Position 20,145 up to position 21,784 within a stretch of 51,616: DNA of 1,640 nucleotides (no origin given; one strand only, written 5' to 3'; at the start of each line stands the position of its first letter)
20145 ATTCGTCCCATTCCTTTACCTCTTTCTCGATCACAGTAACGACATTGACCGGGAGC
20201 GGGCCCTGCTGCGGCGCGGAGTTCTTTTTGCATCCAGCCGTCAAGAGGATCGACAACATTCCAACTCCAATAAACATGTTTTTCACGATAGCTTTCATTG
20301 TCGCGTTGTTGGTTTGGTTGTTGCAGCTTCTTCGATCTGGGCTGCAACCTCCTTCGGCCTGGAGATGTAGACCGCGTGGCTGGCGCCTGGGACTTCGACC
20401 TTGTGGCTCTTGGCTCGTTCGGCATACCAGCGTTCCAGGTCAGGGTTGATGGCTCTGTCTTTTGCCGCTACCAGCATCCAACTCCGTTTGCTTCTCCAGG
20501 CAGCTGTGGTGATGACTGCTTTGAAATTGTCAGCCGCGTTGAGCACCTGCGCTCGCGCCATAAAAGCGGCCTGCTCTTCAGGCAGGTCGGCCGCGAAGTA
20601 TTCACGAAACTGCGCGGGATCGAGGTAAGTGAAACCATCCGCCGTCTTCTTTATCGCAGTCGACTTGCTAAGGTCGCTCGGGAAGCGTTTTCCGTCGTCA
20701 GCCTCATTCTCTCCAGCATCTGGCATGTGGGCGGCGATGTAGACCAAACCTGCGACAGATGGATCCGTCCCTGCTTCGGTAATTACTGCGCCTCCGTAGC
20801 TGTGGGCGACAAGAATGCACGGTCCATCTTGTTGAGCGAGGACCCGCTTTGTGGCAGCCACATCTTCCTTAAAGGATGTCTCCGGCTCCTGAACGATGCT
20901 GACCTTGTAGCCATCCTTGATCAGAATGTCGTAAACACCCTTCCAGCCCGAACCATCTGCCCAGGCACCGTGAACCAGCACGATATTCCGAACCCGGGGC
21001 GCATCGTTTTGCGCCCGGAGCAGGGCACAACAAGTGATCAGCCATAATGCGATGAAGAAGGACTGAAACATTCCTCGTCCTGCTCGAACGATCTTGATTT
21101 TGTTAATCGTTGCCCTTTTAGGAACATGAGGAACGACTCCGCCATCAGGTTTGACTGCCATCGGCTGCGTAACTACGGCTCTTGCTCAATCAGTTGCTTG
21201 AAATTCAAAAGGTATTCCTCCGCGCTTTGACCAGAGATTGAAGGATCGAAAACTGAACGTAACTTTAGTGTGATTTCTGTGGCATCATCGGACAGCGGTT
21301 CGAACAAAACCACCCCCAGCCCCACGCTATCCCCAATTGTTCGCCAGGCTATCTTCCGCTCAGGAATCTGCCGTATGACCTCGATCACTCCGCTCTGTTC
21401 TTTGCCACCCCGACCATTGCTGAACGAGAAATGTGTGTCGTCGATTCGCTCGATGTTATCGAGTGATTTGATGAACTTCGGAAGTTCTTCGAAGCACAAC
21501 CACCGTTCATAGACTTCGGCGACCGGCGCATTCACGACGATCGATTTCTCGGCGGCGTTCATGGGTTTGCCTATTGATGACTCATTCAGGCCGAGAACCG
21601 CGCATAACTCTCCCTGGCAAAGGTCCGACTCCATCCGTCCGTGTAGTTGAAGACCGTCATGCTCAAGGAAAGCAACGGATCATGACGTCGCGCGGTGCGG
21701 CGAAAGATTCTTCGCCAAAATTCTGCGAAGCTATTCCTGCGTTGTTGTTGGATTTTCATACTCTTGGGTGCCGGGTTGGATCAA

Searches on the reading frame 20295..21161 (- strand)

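Call 29: search_protein_families(library=pfam, proteins=[window:20295-21161:-], max_evalue=0.01)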
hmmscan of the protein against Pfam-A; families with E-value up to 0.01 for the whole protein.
window:20295-21161:- (288 aa): 4 families
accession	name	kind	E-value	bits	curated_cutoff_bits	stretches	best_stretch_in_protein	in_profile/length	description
PF12697.13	Abhydrolase_6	-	4.4e-23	83.5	26.3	1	60-274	1-216/217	Alpha/beta hydrolase family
PF12146.15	Hydrolase_4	-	2.2e-06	27.6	27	1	101-260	62-230/239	Serine aminopeptidase, S33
PF12695.13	Abhydrolase_5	-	0.00013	22.2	27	1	60-152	2-96/164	Alpha/beta hydrolase family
PF00561.26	Abhydrolase_1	-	0.0093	16.1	25.8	0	111-198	67-137/245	alpha/beta hydrolase fold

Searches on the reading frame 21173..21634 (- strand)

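Call 10: search_protein_families(library=pfam, proteins=[window:21173-21634:-], max_evalue=0.01)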
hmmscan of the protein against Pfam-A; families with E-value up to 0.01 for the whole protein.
window:21173-21634:- (153 aa): 3 families
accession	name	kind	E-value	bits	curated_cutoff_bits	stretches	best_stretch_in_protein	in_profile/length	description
PF03364.25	Polyketide_cyc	-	1.3e-07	32.4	23.4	1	34-126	1-98/126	Polyketide cyclase / dehydrase and lipid transport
PF10604.15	Polyketide_cyc2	-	8.1e-05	23.4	27.4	1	26-131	2-110/142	Polyketide cyclase / dehydrase and lipid transport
PF08327.17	AHSA1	-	0.0085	16.8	22.1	1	35-125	1-96/125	Activator of Hsp90 ATPase homolog 1-like protein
